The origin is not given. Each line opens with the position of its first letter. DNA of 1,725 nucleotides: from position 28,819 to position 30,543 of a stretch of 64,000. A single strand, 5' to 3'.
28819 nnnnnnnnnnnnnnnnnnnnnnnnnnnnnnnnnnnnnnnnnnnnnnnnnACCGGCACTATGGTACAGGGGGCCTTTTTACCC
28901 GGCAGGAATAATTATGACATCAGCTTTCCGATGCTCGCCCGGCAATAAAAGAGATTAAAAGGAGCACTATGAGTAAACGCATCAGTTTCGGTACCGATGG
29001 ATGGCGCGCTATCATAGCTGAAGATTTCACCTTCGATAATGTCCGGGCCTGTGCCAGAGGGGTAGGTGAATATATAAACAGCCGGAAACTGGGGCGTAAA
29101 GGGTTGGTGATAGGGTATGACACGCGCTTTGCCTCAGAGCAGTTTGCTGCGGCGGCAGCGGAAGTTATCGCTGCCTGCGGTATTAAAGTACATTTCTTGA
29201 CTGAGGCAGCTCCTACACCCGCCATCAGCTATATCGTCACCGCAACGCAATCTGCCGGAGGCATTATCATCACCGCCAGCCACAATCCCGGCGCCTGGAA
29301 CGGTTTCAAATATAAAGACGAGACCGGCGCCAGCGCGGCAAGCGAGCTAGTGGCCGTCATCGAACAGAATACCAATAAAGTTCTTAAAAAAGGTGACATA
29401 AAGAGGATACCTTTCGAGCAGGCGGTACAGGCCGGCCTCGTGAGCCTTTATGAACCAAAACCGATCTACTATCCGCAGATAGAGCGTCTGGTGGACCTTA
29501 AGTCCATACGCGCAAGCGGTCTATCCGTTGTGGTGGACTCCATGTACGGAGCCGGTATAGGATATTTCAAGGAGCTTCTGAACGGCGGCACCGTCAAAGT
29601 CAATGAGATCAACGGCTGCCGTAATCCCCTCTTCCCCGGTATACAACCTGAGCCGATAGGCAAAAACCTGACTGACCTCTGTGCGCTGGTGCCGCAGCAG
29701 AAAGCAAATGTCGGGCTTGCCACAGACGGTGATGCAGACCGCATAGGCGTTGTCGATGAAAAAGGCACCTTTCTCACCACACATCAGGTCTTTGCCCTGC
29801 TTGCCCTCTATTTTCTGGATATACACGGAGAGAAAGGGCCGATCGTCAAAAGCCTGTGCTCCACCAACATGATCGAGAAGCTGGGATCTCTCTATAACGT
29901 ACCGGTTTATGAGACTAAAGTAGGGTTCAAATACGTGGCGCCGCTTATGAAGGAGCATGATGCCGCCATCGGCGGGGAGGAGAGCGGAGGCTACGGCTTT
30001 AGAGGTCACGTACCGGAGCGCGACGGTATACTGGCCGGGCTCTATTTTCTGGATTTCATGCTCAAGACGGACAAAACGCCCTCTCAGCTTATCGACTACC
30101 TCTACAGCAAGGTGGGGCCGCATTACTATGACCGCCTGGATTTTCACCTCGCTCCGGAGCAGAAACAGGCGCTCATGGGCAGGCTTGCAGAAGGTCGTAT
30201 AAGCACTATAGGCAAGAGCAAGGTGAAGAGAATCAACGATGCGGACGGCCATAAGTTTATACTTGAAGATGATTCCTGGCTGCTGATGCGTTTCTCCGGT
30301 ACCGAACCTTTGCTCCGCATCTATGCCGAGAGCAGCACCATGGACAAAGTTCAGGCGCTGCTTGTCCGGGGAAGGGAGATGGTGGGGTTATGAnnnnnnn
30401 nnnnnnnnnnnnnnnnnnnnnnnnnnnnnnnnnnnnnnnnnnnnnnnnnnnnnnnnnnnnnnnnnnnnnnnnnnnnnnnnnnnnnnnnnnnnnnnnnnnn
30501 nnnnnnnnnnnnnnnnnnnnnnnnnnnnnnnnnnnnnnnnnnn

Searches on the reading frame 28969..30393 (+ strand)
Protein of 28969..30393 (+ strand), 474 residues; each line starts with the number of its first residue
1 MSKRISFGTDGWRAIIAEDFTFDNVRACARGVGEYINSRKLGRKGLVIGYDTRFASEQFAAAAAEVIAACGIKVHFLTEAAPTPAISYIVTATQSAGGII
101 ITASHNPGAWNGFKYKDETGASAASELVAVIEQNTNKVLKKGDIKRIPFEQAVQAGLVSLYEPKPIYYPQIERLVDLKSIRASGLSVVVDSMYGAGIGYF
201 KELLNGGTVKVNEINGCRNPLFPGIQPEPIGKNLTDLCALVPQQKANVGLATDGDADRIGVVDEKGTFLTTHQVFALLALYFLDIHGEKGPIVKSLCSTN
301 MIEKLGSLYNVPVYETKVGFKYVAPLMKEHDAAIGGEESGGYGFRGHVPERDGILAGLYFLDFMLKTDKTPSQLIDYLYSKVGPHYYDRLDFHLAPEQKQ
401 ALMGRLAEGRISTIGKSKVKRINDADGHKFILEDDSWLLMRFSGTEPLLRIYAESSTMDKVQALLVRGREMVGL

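Call 7: search_protein_families(library=pfam, proteins=[window:28969-30393:+])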
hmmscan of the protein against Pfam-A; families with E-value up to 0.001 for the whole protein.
window:28969-30393:+ (474 aa): 4 families
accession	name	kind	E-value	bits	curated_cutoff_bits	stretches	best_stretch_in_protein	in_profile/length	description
PF02878.22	PGM_PMM_I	-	1.1e-37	129.2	22.5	1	5-138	2-134/138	Phosphoglucomutase/phosphomannomutase, alpha/beta/alpha domain I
PF02880.22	PGM_PMM_III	-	6e-27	94.5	20.7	1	272-380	3-113/115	Phosphoglucomutase/phosphomannomutase, alpha/beta/alpha domain III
PF02879.22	PGM_PMM_II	-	3.3e-22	79.4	29.3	1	167-266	3-103/103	Phosphoglucomutase/phosphomannomutase, alpha/beta/alpha domain II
PF00408.26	PGM_PMM_IV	-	2.7e-08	34.2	23.1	1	427-464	24-61/68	Phosphoglucomutase/phosphomannomutase, C-terminal domain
